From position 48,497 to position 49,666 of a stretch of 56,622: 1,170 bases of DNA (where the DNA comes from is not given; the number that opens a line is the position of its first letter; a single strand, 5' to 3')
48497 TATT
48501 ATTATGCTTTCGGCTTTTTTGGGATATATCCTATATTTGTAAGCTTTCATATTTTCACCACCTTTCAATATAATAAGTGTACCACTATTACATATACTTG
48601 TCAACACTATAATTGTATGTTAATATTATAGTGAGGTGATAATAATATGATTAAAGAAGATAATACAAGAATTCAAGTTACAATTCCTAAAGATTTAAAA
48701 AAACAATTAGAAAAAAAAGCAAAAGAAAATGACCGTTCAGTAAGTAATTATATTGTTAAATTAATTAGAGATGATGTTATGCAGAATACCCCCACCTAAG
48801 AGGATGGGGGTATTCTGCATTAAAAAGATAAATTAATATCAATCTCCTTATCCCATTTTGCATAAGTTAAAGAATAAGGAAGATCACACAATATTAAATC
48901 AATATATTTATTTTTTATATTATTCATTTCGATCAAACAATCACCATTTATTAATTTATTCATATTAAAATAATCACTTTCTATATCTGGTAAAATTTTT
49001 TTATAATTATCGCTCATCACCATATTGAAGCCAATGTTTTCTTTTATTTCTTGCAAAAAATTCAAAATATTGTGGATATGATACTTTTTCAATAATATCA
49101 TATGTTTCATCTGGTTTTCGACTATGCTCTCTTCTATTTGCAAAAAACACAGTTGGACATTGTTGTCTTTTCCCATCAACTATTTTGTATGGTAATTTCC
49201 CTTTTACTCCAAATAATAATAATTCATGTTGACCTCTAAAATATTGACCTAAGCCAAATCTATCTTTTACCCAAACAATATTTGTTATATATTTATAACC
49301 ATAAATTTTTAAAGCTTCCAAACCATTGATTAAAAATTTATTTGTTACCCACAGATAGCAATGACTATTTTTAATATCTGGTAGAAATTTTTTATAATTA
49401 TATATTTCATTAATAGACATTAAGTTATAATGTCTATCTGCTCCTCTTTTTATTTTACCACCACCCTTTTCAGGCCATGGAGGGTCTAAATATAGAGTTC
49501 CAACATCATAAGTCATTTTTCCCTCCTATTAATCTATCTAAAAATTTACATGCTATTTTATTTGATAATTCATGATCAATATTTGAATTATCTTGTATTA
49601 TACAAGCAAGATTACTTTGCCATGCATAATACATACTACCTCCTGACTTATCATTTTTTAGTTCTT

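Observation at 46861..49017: DNA methyltransferase gene split by a ~1.5-kb cassette (PAPS-reductase-like gene, TnpB N-terminal stub, divergent RHH gene)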

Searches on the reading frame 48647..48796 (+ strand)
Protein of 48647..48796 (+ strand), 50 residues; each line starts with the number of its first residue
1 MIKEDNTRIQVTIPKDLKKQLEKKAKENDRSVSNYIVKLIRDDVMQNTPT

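Call 3: search_protein_families(library=pfam, max_evalue=1, proteins=[window:48647-48796:+])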
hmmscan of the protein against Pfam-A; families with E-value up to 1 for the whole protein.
seq(50 aa): 9 families
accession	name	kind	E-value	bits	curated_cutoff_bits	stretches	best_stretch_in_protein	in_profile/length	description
PF07878.17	RHH_5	-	4.6e-10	39.5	26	1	7-42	2-37/43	CopG-like RHH_1 or ribbon-helix-helix domain, RHH_5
PF01402.27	RHH_1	-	3.4e-05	24.1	20.5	1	8-34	1-27/39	Ribbon-helix-helix protein, copG family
PF03869.20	Arc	-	0.0019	18.5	20.4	1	11-46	9-44/50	Arc-like DNA binding domain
PF15919.11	HicB_lk_antitox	-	0.0075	16.9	27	1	2-38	85-121/123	HicB_like antitoxin of bacterial toxin-antitoxin system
PF21983.2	NikA-like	-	0.014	16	27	1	7-40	5-38/72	Mobilization protein NikA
PF05509.17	TraY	-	0.036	14.6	21.3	1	9-37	1-29/49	TraY domain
PF22513.2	FitA-like_RHH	-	0.037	14.4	27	1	13-37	8-32/39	Antitoxin FitA-like, ribbon-helix-helix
PF19891.5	DUF6364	-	0.04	14.8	27.3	1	6-42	2-38/70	Family of unknown function (DUF6364)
PF25676.1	T4_Spackle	-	0.17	12.9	27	1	2-46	33-74/96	Bacteriophage T4 Spackle protein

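Call 22: find_related_loci(query=window:48647-48796:+, collection=viral_contigs, flank=4000)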
Query seq(50 aa) (50 aa) in viral_contigs; peptide patterns used: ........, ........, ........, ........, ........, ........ (x = any residue, [..] = any of these).
66 stretches matched a pattern; 2 encode a relative of the query (tblastn E <= 1e-3); 2 distinct loci.
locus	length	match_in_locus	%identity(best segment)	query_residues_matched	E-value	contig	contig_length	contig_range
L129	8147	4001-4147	73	2-50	1e-21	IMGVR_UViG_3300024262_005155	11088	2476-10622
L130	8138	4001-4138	70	5-50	9e-20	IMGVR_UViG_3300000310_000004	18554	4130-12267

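Call 27: find_related_loci(query=L130:2790-3899:-, collection=genome_contigs, flank=2500)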
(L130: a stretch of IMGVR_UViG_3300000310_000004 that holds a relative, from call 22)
Query L130:2790-3899:- (369 aa) in genome_contigs; peptide patterns used: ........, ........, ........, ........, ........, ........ (x = any residue, [..] = any of these).
518 stretches matched a pattern; 431 encode a relative of the query (tblastn E <= 1e-3); the best 80 are kept; 80 distinct loci.
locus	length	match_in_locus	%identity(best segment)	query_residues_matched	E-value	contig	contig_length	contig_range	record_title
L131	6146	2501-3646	40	5-365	3e-75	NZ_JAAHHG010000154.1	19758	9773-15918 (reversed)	MAG: Okeania sp. SIO3B5 3B5_NODE_154, whole genome shotgun sequence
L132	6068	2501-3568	40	3-365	4e-74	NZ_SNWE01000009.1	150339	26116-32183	Salegentibacter sp. 24 Ga0227226_109, whole genome shotgun sequence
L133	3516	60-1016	44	52-365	1e-70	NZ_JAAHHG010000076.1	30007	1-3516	MAG: Okeania sp. SIO3B5 3B5_NODE_76, whole genome shotgun sequence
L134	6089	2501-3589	40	5-362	2e-70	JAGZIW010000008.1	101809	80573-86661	MAG: Butyricicoccus pullicaecorum isolate L3_128_124G1_dasL3_128_124G1_concoct_10_sub L3_128_124G1_scaffold_106, whole g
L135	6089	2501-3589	39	5-362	7e-70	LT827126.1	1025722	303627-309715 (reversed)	Pseudoflavonifractor sp. Marseille-P3106 genome assembly, scaffold: scaffold00020, whole genome shotgun sequence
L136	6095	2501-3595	41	4-362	2e-69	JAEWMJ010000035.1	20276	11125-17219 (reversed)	MAG: Bacillota bacterium isolate OH_PDB_132 k127_921068, whole genome shotgun sequence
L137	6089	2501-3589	38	5-362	1e-68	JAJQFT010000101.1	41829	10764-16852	MAG: Bacillota bacterium isolate MO.6_8 NODE_108_length_41829_cov_17.511778, whole genome shotgun sequence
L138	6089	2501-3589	39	5-362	2e-68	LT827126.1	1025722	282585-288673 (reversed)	Pseudoflavonifractor sp. Marseille-P3106 genome assembly, scaffold: scaffold00020, whole genome shotgun sequence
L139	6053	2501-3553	40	3-357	7e-67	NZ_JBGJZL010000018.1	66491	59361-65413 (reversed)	Pelosinus sp. sgz500959 Scaffold18, whole genome shotgun sequence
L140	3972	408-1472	40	3-357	8e-67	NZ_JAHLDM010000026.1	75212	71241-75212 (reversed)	Clostridium estertheticum strain CF002 contig00026, whole genome shotgun sequence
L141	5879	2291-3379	38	5-362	1e-66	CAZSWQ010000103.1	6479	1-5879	MAG TPA_asm: uncultured Ruminiclostridium sp. isolate SRP335695_co1_122 genome assembly, contig: NODE_5668_length_6479_c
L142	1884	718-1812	36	5-362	3e-68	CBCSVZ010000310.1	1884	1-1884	MAG TPA_asm: uncultured Oscillospiraceae bacterium isolate SRR20550171_metabat2_107 genome assembly, contig: ERZ24911472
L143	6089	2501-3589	38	5-362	8e-65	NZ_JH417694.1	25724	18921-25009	Flavonifractor plautii ATCC 29863 Scfld102, whole genome shotgun sequence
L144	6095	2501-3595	40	4-362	4e-64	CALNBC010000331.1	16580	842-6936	MAG TPA_asm: uncultured Clostridia bacterium isolate SRR1561994_bin.85_CONCOCT_v1.1_MAG genome assembly, contig: ERZ7240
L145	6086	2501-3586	38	5-362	5e-64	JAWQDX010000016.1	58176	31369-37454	Oscillospiraceae bacterium CM18GR_63 LM_D1-8-GR-6-3_NODE_16, whole genome shotgun sequence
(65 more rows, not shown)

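Call 33: find_related_loci(query=A4, collection=metagenome_contigs, flank=4000)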
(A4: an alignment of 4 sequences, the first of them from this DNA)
Query A4 (50 aa) in metagenome_contigs; peptide patterns used: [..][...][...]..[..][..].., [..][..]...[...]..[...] (x = any residue, [..] = any of these).
599 stretches matched a pattern (row limit reached: there are more); 58 encode a relative of the query (tblastn E <= 1e-3); 58 distinct loci.
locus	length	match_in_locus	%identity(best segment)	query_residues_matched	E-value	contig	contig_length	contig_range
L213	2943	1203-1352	94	1-50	2e-27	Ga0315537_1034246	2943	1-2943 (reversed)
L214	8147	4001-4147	73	2-50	2e-20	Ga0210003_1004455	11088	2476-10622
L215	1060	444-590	69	2-50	5e-19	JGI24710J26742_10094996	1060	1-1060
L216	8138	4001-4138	70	5-50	1e-18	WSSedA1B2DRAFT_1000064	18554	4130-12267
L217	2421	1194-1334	63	2-50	1e-14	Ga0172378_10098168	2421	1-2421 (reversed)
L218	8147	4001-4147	53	2-50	3e-13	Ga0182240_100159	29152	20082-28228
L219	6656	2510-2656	53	2-50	2e-13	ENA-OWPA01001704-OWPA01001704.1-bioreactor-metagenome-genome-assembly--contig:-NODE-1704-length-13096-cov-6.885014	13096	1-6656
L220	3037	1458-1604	51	2-50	3e-13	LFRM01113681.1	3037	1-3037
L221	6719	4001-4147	53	2-50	4e-13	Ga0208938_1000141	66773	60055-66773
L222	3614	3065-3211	53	2-50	3e-13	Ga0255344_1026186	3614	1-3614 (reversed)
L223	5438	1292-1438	53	2-50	1e-12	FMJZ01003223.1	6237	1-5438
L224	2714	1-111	73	11-47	1e-12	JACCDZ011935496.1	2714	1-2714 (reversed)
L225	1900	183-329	51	2-50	1e-12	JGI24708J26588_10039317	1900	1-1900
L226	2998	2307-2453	51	2-50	1e-12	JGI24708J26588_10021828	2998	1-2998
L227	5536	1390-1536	51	2-50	1e-12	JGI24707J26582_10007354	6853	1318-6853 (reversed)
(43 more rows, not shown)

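Call 47: search_protein_families(library=phrogs, max_evalue=0.001, proteins=[window:48647-48796:+])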
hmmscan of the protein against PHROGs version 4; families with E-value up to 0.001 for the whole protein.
seq(50 aa): 10 families
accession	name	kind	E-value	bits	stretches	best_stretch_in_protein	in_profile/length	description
phrog_582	-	transcription regulation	5.7e-09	37.2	1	2-44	53-95/105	Arc-like repressor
phrog_2685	-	other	2.6e-07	32.1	1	7-44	19-56/161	partition protein ATPase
phrog_795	-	other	1.4e-06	29.5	1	3-49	14-60/116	partition protein ATPase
phrog_1388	-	unknown function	1.9e-06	29.1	1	3-48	3-47/143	-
phrog_228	-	transcription regulation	4e-06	27.8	1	3-46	7-50/251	Arc-like repressor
phrog_29983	-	unknown function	1.3e-05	26.7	1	8-46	90-128/131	-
phrog_13890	-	unknown function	1.3e-05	26.1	1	8-47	19-58/73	-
phrog_3180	-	transcription regulation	6.1e-05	23.9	1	6-39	5-38/50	Arc-like repressor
phrog_3178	-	transcription regulation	0.00014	23.2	1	4-47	7-50/125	Arc-like DNA binding domain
phrog_876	-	transcription regulation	0.00087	19.9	1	4-41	65-102/239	transcriptional repressor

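Call 48: search_protein_families(library=ncbifam, max_evalue=0.001, proteins=[window:48647-48796:+, L130:2790-3899:-])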
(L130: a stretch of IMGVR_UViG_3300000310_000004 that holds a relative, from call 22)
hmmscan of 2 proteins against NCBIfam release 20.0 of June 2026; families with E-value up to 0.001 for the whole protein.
seq(50 aa): 2 families
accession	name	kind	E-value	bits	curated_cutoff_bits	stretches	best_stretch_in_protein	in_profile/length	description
NF041551.1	YlcI_YnfO_N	subfamily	3.5e-05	23.8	30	1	7-43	3-38/42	YlcI/YnfO family protein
NF052309.1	conj_TF_TprA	exception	0.00056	20.3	150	1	4-40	3-40/81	ICE element conjugation transcription factor TprA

L130:2790-3899:- (369 aa): 6 families
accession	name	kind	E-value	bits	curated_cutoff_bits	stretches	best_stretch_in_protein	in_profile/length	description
NF038281.1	IS200_TnpB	exception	3.3e-87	292.9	425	1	4-361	2-359/360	IS200/IS605 family element RNA-guided endonuclease TnpB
NF040570.1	guided_TnpB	subfamily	6.7e-85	285.7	100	1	6-358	1-387/389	RNA-guided endonuclease TnpB family protein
NF038280.1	IS607_TnpB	exception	2.4e-37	128.9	350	1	84-359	92-390/431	IS607 family element RNA-guided endonuclease TnpB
NF038192.1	V_cas_c2c8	exception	7.6e-33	114.3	350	2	70-280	149-387/457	type V CRISPR-associated protein C2c8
NF049972.1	CRISPR_Cas12f2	exception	4.1e-18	65.4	450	1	150-359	292-517/524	type V CRISPR-associated effector Cas12f2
NF045604.1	cas_Cas12e_CasX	equivalog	3.3e-05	22.4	200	1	154-326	571-760/886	type V CRISPR RNA-guided endonuclease Cas12e/CasX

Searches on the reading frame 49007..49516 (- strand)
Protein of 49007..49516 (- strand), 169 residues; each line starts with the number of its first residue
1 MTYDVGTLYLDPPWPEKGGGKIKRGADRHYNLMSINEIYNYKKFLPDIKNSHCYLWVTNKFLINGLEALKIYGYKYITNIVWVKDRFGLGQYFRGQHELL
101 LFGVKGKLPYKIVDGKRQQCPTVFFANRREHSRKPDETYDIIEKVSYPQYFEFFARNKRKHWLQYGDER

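Call 3: search_protein_families(library=pfam, max_evalue=1, proteins=[window:49007-49516:-])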
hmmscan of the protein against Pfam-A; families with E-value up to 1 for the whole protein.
window:49007-49516:- (169 aa): 1 family
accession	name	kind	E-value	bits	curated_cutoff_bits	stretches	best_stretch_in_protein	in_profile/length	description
PF05063.20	MT-A70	-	1.2e-18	68.1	23.9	1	10-168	6-172/172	MT-A70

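Call 7: find_related_loci(query=window:49007-49516:-, collection=viral_contigs, flank=6000)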
Query window:49007-49516:- (169 aa) in viral_contigs; peptide patterns used: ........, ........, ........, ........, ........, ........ (x = any residue, [..] = any of these).
60 stretches matched a pattern; 44 encode a relative of the query (tblastn E <= 1e-3); 44 distinct loci.
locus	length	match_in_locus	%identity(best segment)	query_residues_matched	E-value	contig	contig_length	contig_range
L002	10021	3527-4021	58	7-168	7e-61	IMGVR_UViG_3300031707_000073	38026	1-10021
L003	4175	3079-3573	59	7-168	2e-57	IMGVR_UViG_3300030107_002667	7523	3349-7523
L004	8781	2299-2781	55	7-168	2e-56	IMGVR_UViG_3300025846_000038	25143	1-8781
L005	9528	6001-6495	56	7-168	2e-55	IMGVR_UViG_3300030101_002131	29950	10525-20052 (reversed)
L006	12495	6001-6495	56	7-168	4e-55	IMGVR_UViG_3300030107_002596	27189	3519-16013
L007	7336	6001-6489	55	7-168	2e-54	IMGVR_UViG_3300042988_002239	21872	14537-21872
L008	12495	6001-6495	54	7-168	8e-53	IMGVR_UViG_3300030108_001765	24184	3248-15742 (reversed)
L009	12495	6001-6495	52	7-168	2e-52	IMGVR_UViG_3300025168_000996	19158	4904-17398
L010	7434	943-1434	52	7-168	3e-51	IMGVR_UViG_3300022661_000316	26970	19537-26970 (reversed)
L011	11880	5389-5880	52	7-168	3e-51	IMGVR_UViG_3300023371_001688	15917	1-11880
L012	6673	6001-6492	52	7-168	3e-51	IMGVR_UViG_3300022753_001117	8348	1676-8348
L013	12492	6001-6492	52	7-168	3e-51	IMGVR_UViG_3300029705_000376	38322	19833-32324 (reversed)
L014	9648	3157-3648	53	7-168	3e-50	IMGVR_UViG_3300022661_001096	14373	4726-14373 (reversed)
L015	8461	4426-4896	51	7-168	4e-50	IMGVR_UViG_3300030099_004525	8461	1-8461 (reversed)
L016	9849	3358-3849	53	7-168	3e-50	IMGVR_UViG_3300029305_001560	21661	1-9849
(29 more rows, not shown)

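Call 40: find_encoding_contigs(protein=window:49007-49516:-, flank=4000, max_places=8)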
Protein window:49007-49516:- (169 aa): 3 contigs read that carry it; 2 places shown.
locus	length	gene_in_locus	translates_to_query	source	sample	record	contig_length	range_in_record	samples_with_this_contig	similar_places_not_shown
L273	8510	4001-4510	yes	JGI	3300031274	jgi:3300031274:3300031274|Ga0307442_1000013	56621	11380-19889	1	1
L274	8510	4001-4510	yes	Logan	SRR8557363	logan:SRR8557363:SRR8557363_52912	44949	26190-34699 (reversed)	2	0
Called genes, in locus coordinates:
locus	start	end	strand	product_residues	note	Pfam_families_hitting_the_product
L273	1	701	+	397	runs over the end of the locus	PF06152:Phage_min_cap2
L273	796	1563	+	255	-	PF09669:Phage_pRha (weak)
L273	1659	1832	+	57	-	-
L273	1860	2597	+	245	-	-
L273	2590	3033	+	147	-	-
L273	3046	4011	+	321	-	-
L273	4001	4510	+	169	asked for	PF05063:MT-A70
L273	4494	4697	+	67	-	-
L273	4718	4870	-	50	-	PF01402:RHH_1 (weak), PF07878:RHH_5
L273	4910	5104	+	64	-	PF12323:HTH_OrfB_IS605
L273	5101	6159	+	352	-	-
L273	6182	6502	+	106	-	-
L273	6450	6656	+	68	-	-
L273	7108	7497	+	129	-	-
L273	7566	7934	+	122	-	-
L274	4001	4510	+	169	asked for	PF05063:MT-A70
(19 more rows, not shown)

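Call 47: search_protein_families(library=phrogs, max_evalue=0.001, proteins=[window:49007-49516:-])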
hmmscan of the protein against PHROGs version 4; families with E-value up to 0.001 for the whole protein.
window:49007-49516:- (169 aa): 4 families
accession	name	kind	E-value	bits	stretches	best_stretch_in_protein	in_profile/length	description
phrog_359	-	other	4.3e-37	129.4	1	5-168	122-293/329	DNA methyltransferase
phrog_21315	-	unknown function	1.2e-24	88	1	8-168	243-406/415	-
phrog_10837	-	unknown function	3.3e-15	57.3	1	56-168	2-121/139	-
phrog_15877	-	other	7.4e-07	30.4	1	1-122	1-133/152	DNA methyltransferase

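Call 63: search_protein_families(library=padloc, max_evalue=0.01, proteins=[window:49007-49516:-])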
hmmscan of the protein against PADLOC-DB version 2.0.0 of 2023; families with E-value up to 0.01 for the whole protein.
window:49007-49516:- (169 aa): 4 families
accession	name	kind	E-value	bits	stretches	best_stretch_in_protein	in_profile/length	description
PDLC03262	MTase_II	-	1.9e-34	117.2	1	7-168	12-179/204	Type II methyltransferase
PDLC03221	MTase_II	-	2.5e-30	103.8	1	7-168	23-191/272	Type II methyltransferase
PDLC03379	MTase_II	-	6.7e-05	20.9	1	51-136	102-182/267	Type II methyltransferase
PDLC03229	MTase_II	-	0.002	14.9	1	50-120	255-325/436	Type II methyltransferase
